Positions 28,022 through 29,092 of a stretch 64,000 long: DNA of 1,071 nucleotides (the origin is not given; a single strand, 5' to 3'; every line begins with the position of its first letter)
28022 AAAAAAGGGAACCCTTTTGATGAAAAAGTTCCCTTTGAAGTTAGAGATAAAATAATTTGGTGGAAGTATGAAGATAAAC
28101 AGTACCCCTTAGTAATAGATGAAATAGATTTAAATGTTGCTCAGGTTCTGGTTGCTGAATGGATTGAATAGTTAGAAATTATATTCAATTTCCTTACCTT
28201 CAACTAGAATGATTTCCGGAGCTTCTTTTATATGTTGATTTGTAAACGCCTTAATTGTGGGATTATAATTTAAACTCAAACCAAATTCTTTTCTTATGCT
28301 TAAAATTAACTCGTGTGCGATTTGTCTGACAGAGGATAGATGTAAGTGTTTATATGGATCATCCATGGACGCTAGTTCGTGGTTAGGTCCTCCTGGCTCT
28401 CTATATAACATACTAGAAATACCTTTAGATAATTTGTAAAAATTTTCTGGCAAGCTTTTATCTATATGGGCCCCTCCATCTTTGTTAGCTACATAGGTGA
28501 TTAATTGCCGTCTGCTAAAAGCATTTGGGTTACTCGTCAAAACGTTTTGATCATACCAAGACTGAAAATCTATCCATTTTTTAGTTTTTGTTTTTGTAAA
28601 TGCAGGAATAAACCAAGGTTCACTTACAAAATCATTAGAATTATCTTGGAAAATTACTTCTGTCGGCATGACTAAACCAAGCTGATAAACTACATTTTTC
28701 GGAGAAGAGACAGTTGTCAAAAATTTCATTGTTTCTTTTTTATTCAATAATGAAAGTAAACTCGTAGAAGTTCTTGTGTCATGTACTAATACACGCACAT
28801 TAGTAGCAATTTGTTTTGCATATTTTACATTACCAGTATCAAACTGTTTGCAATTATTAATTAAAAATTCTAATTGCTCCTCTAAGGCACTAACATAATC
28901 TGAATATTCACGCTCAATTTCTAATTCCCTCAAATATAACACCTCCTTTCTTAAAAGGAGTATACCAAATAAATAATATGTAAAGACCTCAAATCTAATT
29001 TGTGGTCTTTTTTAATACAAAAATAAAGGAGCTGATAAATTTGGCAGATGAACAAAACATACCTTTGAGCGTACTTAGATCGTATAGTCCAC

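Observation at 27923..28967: HEPN-like gene inserted antisense in the tail module, tail-to-tail (0-nt gap) with an 82-aa late gene: candidate defence plus self-inhibitor pair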

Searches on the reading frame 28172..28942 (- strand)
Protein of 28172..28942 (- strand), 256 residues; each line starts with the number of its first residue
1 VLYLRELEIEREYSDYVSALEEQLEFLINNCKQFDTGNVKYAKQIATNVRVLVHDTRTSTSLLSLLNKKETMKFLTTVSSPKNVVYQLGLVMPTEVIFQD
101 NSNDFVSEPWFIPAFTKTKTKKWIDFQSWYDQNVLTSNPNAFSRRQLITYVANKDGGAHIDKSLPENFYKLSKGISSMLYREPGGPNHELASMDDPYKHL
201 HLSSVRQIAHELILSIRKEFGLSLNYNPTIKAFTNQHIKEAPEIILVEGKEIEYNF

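Call 6: search_protein_families(library=pfam, proteins=[window:28172-28942:-], max_evalue=1)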
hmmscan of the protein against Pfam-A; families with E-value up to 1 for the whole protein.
window:28172-28942:- (256 aa): 2 families
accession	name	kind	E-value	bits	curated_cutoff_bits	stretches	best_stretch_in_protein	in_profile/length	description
PF18665.6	TetR_C_37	-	0.027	15.5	27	1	2-71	33-99/117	Tetracyclin repressor-like, C-terminal domain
PF22749.2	Arb2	-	0.045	13.5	26.8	1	50-191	107-238/260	Arb2 domain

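Call 7: search_protein_families(library=padloc, proteins=[window:28172-28942:-], max_evalue=1)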
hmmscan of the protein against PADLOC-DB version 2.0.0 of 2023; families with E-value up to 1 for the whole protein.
window:28172-28942:- (256 aa): 0 families

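Call 8: search_protein_families(library=phrogs, proteins=[window:28172-28942:-], max_evalue=0.1)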
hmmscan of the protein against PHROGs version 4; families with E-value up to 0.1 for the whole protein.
window:28172-28942:- (256 aa): 3 families
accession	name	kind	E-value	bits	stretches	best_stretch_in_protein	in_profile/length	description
phrog_7805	-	unknown function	4.1e-39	135.6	1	9-219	7-213/218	-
phrog_5570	-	unknown function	0.048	15.1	0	19-55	29-65/91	-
phrog_4818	-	tail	0.09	11.8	1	14-108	44-136/896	tail fiber protein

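Call 9: search_protein_families(library=ncbifam, proteins=[window:28172-28942:-], max_evalue=1)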
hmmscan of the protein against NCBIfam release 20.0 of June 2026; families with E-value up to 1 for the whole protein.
window:28172-28942:- (256 aa): 0 families

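Call 10: search_dna_similar(query=window:28172-28933:-, collection=phages, mode=protein, max_rows=40, max_evalue=0.001)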
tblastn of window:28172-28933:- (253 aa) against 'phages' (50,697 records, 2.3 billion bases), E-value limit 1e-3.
Records with a match: 9; places in all: 9; records where one place covers at least 80% of the query: 6.
Best place of each record, by identity: <60% 9.
By first word of the organism name: Lactobacillus 6; Gordonia 2; Arthrobacter 1.
By host as written in the record: Gordonia terrae 3612 2; Lactobacillus casei BL23 2; Lactobacillus paracasei 27139 2; Lactobacillus paracasei 27092 2; Arthrobacter globiformis B-2979 1.
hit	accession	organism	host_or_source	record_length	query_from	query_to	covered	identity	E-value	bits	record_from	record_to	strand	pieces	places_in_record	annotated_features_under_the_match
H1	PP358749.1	Arthrobacter phage BrayBeast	Arthrobacter globiformis B-2979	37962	17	213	78%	33.3%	2e-13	75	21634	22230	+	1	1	28: hypothetical protein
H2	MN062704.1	Gordonia phage JuJu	Gordonia terrae 3612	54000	17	217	79%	28.9%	7e-14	76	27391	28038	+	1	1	33: hypothetical protein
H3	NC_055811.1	Gordonia phage JuJu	Gordonia terrae 3612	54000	17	217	79%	28.9%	7e-14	76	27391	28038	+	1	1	33: hypothetical protein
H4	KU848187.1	Lactobacillus phage PLE2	Lactobacillus casei BL23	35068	2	215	85%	21.1%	6e-6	53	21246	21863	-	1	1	hypothetical protein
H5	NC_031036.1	Lactobacillus phage PLE2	Lactobacillus casei BL23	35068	2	215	85%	21.1%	6e-6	53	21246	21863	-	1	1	hypothetical protein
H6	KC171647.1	Lactobacillus phage PL-1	Lactobacillus paracasei 27139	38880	2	215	85%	21.1%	7e-6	52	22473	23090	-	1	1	hypothetical protein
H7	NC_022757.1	Lactobacillus phage PL-1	Lactobacillus paracasei 27139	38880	2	215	85%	21.1%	7e-6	52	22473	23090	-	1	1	hypothetical protein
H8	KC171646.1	Lactobacillus phage J-1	Lactobacillus paracasei 27092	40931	2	215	85%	21.1%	7e-6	52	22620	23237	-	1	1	hypothetical protein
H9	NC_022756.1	Lactobacillus phage J-1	Lactobacillus paracasei 27092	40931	2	215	85%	21.1%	7e-6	52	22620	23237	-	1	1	hypothetical protein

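Call 14: get_annotated_region(hit=H1, flank=5000)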
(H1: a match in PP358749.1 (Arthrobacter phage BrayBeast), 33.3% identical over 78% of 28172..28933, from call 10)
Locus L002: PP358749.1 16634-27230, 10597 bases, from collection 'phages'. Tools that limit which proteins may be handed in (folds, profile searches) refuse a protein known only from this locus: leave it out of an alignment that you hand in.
description: Arthrobacter phage BrayBeast, complete genome.
organism: Arthrobacter phage BrayBeast (NCBI taxid 3126617)
taxonomy: Viruses; Duplodnaviria; Heunggongvirae; Uroviricota; Caudoviricetes; Shoyavirus
host: Arthrobacter globiformis B-2979; source: soil; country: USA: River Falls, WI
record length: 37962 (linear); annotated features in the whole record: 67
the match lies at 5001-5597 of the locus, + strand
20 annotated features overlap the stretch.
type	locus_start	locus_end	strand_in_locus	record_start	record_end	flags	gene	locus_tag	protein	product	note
CDS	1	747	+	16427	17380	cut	21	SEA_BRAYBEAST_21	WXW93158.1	minor tail protein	-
CDS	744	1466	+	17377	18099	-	22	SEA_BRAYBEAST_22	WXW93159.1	endolysin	-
CDS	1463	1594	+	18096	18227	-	23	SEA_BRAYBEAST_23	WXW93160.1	membrane protein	-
CDS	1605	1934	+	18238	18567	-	24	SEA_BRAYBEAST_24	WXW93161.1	holin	-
CDS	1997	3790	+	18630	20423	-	25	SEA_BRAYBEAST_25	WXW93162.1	esterase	-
CDS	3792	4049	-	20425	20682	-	26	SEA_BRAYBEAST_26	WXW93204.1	hypothetical protein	-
CDS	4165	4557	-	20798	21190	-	27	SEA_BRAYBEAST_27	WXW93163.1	hypothetical protein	-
CDS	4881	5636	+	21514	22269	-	28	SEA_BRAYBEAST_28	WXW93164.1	hypothetical protein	-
CDS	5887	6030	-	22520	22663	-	29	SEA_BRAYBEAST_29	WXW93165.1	hypothetical protein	-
CDS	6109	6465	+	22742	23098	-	30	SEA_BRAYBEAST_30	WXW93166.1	hypothetical protein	-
CDS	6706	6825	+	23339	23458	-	31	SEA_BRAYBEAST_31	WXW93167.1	hypothetical protein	-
CDS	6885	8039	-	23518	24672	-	32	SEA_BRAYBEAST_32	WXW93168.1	tyrosine integrase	-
CDS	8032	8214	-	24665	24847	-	33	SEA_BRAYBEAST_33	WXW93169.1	hypothetical protein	-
CDS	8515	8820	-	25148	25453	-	34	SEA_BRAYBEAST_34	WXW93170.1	helix-turn-helix DNA binding domain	-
CDS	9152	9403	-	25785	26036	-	35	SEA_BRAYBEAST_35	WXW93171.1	helix-turn-helix DNA binding domain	-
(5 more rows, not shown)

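Call 15: get_annotated_region(hit=H8, flank=5000)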
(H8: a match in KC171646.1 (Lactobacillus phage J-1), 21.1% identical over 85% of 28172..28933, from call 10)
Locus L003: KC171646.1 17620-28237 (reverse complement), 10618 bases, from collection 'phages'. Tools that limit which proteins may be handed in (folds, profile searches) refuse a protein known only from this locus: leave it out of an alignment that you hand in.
description: Lactobacillus phage J-1, complete genome.
organism: Lactobacillus phage J-1 (NCBI taxid 1414736)
taxonomy: Viruses; Duplodnaviria; Heunggongvirae; Uroviricota; Caudoviricetes; Junavirus; Junavirus J1
host: Lactobacillus paracasei 27092; source: -; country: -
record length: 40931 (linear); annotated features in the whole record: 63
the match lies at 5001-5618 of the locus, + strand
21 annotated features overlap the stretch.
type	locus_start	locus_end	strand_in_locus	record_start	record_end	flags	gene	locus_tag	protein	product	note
CDS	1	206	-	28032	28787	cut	-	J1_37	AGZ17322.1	hypothetical protein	-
CDS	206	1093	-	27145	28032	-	-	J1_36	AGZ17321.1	hypothetical protein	-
CDS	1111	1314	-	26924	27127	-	-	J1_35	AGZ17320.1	hypothetical protein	-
CDS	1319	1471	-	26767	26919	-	-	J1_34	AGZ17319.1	hypothetical protein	-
CDS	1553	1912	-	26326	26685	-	-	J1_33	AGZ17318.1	hypothetical protein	-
CDS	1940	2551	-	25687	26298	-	-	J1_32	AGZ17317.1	hypothetical protein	-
CDS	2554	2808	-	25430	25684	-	-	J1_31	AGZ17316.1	transcriptional regulator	HTH domain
CDS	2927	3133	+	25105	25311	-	-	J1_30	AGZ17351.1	hypothetical protein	HTH domain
CDS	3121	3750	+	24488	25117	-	-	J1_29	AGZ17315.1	transcriptional regulator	S24_LexA-like domain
CDS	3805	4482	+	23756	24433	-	-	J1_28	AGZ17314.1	hypothetical protein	-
CDS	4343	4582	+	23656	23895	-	-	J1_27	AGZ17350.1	hypothetical protein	-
CDS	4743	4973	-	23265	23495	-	-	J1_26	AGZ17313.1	hypothetical protein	-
CDS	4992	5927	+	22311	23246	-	-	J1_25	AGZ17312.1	hypothetical protein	-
CDS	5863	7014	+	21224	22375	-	-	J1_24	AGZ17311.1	integrase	-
CDS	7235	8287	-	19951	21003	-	-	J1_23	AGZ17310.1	lysin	N-acetylmuramoyl-L-alanine amidase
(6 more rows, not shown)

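Call 16: get_annotated_region(hit=H2, flank=5000)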
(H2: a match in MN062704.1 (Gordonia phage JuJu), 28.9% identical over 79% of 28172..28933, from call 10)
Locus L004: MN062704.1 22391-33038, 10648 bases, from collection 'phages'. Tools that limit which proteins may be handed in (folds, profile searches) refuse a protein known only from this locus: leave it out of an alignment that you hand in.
description: Gordonia phage JuJu, complete genome.
organism: Gordonia phage JuJu (NCBI taxid 2590929)
taxonomy: Viruses; Duplodnaviria; Heunggongvirae; Uroviricota; Caudoviricetes; Jujuvirus; Jujuvirus juju
host: Gordonia terrae 3612; source: -; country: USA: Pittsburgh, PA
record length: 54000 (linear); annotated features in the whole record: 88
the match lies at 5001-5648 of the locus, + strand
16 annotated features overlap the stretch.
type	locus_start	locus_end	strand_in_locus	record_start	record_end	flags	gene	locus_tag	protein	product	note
CDS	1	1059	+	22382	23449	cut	28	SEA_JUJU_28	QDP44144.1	minor tail protein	-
CDS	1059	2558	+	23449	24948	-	29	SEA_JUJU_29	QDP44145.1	minor tail protein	-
CDS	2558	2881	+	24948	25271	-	30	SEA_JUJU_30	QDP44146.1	hypothetical protein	-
CDS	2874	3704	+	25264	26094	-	31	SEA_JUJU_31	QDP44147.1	hypothetical protein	-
CDS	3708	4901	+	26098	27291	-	32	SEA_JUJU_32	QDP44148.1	minor tail protein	-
CDS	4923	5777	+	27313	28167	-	33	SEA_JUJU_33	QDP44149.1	hypothetical protein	-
CDS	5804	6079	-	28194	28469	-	34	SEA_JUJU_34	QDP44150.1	hypothetical protein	-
CDS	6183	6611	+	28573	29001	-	35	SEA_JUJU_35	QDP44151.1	hypothetical protein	-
CDS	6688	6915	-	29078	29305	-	36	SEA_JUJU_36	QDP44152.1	hypothetical protein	-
CDS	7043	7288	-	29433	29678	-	37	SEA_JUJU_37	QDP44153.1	RelB-like antitoxin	antitoxin in toxin/antitoxin system, RelB-like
CDS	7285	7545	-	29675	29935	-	38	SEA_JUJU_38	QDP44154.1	RelE-like toxin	toxin in toxin/antitoxin system, RelE-like; toxin in toxin/antitoxin system, RelE-like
CDS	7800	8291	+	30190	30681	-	39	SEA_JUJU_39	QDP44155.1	hypothetical protein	-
CDS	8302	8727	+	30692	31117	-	40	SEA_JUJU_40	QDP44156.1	hypothetical protein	-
CDS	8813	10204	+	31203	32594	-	41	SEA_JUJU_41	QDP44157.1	serine integrase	-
CDS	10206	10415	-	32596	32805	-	42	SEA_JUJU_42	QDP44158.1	hypothetical protein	-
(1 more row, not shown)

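Call 17: find_homologous_proteins(query=window:28172-28933:-, max_evalue=0.001)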
Query window:28172-28933:- (253 aa): 120 proteins with E <= 0.001 among 388 candidates.
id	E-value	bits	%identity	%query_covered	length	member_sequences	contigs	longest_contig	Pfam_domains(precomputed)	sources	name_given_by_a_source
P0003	7.0e-154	528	93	100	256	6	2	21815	-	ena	-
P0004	2.9e-131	454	81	100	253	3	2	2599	-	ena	-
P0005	1.4e-117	409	72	100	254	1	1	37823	-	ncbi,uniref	ncbi:hypothetical protein [Aerococcus sp. L_32]|uniref:hypothetical protein n=1 Tax=Aerococcus sp. L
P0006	1.8e-115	402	73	97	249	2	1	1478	-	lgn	-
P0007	4.0e-78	280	51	99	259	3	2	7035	-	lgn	-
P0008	2.5e-71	258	47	100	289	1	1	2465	-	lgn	-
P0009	8.1e-69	250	49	98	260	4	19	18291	-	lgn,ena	-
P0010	1.9e-67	245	47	99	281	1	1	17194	-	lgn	-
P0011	7.5e-63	230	46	98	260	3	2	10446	-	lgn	-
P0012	1.5e-62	229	46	98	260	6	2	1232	-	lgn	-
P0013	4.9e-62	227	43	99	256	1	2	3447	-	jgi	-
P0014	1.2e-57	213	44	98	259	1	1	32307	-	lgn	-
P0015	3.4e-27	113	37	81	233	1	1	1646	-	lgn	-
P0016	1.1e-26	112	33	88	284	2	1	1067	-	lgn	-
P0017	3.6e-26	110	36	85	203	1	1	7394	-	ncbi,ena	-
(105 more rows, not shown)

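Call 24: predict_structure(alignment_id=A1)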
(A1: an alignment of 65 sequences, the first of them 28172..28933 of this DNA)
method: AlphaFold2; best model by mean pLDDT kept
length: 253 residues; sequences in the alignment: 65
mean_pLDDT: 87.7   pTM: 0.89
mean pLDDT of the five models: 87.7, 87.6, 87.5, 86.2, 85.0
residues with pLDDT >= 90: 135; 70-90: 94; 50-70: 19; < 50: 5
segments of 3 or more residues with pLDDT < 50: 185-189
pLDDT, mean of each block of 10 residues (from residue 1): 87 97 98 95 97 92 98 92 91 86 89 77 96 90 93 79 88 72 51 89 98 95 87 75 86 72
secondary structure, 60 per line:
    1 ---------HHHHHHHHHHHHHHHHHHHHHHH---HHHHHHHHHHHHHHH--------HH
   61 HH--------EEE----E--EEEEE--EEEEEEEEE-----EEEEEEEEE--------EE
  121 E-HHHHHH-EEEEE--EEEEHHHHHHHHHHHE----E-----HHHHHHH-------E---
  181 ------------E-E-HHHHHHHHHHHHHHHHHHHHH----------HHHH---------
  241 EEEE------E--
elements in order: H10-32 H36-50 H59-62 E71-73 E81-85 E88-96 E102-110 E119-121 H123-128 E130-134 E137-140 H141-151 H163-169 H197-217 H228-231 E241-244

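Call 25: find_encoding_contigs(protein=P0003, flank=6000, max_places=4)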
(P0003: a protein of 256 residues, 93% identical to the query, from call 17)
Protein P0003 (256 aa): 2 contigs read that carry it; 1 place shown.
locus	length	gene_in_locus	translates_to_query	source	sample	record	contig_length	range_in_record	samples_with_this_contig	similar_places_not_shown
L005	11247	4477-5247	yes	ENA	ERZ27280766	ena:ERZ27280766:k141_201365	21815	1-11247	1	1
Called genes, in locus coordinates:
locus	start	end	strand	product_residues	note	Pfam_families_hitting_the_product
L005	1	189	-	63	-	?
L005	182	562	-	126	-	-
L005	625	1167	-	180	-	-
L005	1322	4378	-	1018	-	PF15892:BNR_4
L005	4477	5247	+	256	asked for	-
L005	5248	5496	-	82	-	-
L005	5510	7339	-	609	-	PF06605:Prophage_tail, PF01551:Peptidase_M23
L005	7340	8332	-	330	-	-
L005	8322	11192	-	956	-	PF04513:Baculo_PEP_C (faint)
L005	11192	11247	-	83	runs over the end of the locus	-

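Call 26: find_encoding_contigs(protein=P0005, flank=6000, max_places=4)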
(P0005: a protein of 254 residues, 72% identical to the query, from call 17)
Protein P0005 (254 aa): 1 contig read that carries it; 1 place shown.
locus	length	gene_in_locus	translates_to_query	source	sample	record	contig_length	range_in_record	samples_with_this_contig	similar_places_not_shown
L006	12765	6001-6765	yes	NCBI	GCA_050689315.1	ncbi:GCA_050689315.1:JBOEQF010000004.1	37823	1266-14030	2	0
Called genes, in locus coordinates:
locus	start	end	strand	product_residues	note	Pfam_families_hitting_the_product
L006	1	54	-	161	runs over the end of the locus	-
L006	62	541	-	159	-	PF13274:SocA_Panacea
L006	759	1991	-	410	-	PF01510:Amidase_2, PF01476:LysM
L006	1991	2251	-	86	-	PF16079:Phage_holin_5_2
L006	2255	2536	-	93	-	-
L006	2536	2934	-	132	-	-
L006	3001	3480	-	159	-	-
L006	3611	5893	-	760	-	PF00246:Peptidase_M14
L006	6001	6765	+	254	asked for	-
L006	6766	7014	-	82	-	-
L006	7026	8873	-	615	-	PF06605:Prophage_tail, PF01551:Peptidase_M23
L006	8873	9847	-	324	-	-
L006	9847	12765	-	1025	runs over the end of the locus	-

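Call 28: find_encoding_contigs(protein=P0009, flank=6000, max_places=4)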
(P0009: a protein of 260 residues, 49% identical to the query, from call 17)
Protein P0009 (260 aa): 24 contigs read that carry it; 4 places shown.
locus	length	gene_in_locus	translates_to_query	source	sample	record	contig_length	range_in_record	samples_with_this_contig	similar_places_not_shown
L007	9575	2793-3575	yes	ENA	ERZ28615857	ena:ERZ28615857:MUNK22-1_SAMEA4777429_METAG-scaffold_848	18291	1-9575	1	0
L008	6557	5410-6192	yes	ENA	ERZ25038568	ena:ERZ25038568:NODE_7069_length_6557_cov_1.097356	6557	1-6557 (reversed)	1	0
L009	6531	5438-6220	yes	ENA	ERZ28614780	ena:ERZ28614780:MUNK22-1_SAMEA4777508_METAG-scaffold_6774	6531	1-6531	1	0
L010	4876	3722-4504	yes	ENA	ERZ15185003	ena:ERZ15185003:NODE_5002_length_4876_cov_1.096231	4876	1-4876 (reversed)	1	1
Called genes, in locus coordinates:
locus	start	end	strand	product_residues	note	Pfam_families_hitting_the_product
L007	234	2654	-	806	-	PF00657:Lipase_GDSL (weak), PF13472:Lipase_GDSL_2 (weak)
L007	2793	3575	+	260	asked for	-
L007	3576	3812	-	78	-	-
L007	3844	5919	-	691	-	PF06605:Prophage_tail, PF13884:Peptidase_S74 (weak)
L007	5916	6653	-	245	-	-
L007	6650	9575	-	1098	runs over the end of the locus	PF10145:PhageMin_Tail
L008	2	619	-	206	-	?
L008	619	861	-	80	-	-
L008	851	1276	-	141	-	-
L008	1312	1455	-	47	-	-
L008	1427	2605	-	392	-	PF10463:Peptidase_U49 (weak)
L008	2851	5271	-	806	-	PF00657:Lipase_GDSL (weak), PF13472:Lipase_GDSL_2 (weak)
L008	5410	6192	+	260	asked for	-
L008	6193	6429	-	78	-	-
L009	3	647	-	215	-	?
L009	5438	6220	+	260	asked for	-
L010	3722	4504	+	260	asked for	-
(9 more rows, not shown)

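Call 29: find_encoding_contigs(protein=P0014, flank=6000, max_places=3)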
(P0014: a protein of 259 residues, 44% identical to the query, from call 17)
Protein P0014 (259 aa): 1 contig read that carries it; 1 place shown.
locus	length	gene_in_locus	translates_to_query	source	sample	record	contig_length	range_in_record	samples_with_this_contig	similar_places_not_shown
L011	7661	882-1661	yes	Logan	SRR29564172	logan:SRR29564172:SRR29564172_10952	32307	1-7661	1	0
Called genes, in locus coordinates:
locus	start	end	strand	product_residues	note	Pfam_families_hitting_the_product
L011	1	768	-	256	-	?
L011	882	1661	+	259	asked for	-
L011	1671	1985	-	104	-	-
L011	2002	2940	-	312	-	PF05709:Sipho_tail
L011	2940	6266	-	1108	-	-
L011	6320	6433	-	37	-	PF10122:Zn_ribbon_Com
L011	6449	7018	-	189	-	PF06854:Phage_Gp15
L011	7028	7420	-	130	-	PF20378:DUF6673 (weak)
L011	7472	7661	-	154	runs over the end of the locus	-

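Call 30: find_encoding_contigs(protein=P0010, flank=6000, max_places=3)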
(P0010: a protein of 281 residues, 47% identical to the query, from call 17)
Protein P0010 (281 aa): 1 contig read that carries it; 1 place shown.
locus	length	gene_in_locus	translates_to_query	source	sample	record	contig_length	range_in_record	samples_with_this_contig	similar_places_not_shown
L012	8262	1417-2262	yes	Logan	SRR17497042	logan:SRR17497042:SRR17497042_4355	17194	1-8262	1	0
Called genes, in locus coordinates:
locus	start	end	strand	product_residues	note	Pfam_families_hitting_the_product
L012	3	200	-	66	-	?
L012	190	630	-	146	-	PF05105:Phage_holin_4_1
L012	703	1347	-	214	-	-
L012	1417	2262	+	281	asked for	-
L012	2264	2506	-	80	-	-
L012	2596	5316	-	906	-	-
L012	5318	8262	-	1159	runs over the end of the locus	PF01832:Glucosaminidase, PF01476:LysM (weak), PF13884:Peptidase_S74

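Call 32: fold_search(model_id=the predicted structure, library=pdb)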
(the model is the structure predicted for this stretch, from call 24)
No match with E <= 0.001 here; weaker rows may still be real.
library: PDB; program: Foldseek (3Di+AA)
matches with E <= 10: 500; with E <= 0.001: 0
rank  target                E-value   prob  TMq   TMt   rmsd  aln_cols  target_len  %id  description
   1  9i05_Al               5.0e-01  0.04  0.13  0.10  28.6       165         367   12  Cryo-EM structure of the large subunit of the mitochondrial ribosome from Toxoplasma gondii (released 2025-06-11)
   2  1gth_A                5.9e-01  0.02  0.11  0.04  25.2       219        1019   14  DIHYDROPYRIMIDINE DEHYDROGENASE (DPD) FROM PIG, TERNARY COMPLEX WITH NADPH AND 5-IODOURACIL (released 2002-04-11)
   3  4xr7_A                5.9e-01  0.03  0.12  0.05  20.4       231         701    8  Structure of the Saccharomyces cerevisiae PAN2-PAN3 core complex (released 2015-01-28)
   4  1gth_C                7.5e-01  0.02  0.11  0.04  25.3       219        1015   16  DIHYDROPYRIMIDINE DEHYDROGENASE (DPD) FROM PIG, TERNARY COMPLEX WITH NADPH AND 5-IODOURACIL (released 2002-04-11)
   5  9nhs_F                8.4e-01  0.02  0.13  0.12  20.2       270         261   10  Cryo-EM structure of SIWI-piRNA-target(39-nt)-GTSF1-Maelstrom-Spindle-E complex (released 2025-09-17)
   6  9g6k_Lp               8.9e-01  0.03  0.13  0.10  29.4       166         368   12  LSU structure derived from the LSU sample of the mitoribosome from T. gondii. (released 2024-12-11)
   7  6vyo_B                1.0e+00  0.03  0.10  0.16  13.6       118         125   14  Crystal structure of RNA binding domain of nucleocapsid phosphoprotein from SARS coronavirus 2 (released 2020-03-11)
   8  9f83_D                1.1e+00  0.03  0.10  0.16  13.5       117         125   14  SARS-CoV-2 Nucleocapsid N-terminal domain (NTD) mutant D63G (released 2024-11-20)
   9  1gt8_D                1.1e+00  0.02  0.11  0.04  25.4       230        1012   13  DIHYDROPYRIMIDINE DEHYDROGENASE (DPD) FROM PIG, TERNARY COMPLEX WITH NADPH AND URACIL-4-ACETIC ACID (released 2002-04-11)
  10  1h7w_A                1.2e+00  0.02  0.12  0.04  25.4       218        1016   13  Dihydropyrimidine dehydrogenase (DPD) from pig (released 2001-02-23)
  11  4kop_C                1.2e+00  0.02  0.12  0.17  19.7       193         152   10  Crystal Structure of WHY2 from Arabidopsis thaliana (released 2013-11-13)
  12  8vmi_T                1.3e+00  0.02  0.10  0.09  20.9       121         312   13  PRC2_AJ119-450 bound to H3K4me3 (released 2025-01-15)
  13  8z4f_B                1.3e+00  0.04  0.14  0.15  15.2       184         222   11  Pseudomurein Endoisopeptidases PeiP (released 2024-10-30)
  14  9fbg_B                1.3e+00  0.03  0.10  0.16  14.2       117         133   14  SARS-CoV-2 Nucleocapsid N-terminal domain (NTD) mutant P151S (released 2024-11-20)
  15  1h7x_A                1.3e+00  0.02  0.11  0.03  24.9       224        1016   13  Dihydropyrimidine dehydrogenase (DPD) from pig, ternary complex of a mutant enzyme (C671A), NADPH and 5-fluorouracil (released 2001-02-23)
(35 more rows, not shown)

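Call 33: search_protein_representatives(protein=window:28172-28933:-)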
Query: 253 residues. Proteins with E-value up to 0.001 (for the whole library): 3000; up to 1e-10: 1466; up to 1e-30: 7. The best 150 are listed.
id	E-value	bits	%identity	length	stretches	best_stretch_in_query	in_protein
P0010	6.2e-68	245.1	48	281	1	3-252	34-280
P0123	2.7e-59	216.9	43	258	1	2-252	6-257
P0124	9.6e-54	198.7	42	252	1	10-251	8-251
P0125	6.8e-47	176.3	54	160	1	2-153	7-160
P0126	5.4e-35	137.3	41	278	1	7-234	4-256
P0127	1.2e-32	129.7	35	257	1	9-228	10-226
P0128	1.7e-31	125.8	32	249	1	9-251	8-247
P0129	1.6e-29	119.3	35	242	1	6-232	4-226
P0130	2.2e-29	118.9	39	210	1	6-216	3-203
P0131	9.1e-29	116.9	33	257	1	11-252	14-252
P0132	1.1e-28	116.7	37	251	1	12-231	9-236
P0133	3.1e-28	115.2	36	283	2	132-237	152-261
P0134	2.4e-27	112.2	35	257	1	5-221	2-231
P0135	7.1e-27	110.7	38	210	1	14-215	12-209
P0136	9.4e-27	110.3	36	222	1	6-214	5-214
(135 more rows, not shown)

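Call 41: search_solved_structures(query=A1, max_evalue=10, show_alignments=2)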
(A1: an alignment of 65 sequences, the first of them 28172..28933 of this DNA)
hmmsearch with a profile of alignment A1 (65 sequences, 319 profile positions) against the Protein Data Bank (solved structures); distinct sequences matched with E-value up to 10: 7.
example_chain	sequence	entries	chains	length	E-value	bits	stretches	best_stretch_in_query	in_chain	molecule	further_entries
1sx0_A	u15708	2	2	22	0.00014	24.8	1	249-270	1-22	SecA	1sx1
9l6b_C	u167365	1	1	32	0.00015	24.7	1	248-270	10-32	UPF0225 protein YchJ -C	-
3iqy_A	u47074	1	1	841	0.00041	23.3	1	198-271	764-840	Protein translocase subunit secA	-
1tf2_A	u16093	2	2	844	0.00041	23.2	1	198-271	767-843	Preprotein translocase secA subunit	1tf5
1ozb_I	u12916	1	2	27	0.00068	22.5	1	250-271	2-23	Preprotein translocase secA subunit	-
1tm6_A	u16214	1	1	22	0.00087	22.2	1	251-270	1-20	Preprotein translocase secA subunit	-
2i9w_A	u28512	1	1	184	1.2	11.8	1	246-269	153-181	Hypothetical protein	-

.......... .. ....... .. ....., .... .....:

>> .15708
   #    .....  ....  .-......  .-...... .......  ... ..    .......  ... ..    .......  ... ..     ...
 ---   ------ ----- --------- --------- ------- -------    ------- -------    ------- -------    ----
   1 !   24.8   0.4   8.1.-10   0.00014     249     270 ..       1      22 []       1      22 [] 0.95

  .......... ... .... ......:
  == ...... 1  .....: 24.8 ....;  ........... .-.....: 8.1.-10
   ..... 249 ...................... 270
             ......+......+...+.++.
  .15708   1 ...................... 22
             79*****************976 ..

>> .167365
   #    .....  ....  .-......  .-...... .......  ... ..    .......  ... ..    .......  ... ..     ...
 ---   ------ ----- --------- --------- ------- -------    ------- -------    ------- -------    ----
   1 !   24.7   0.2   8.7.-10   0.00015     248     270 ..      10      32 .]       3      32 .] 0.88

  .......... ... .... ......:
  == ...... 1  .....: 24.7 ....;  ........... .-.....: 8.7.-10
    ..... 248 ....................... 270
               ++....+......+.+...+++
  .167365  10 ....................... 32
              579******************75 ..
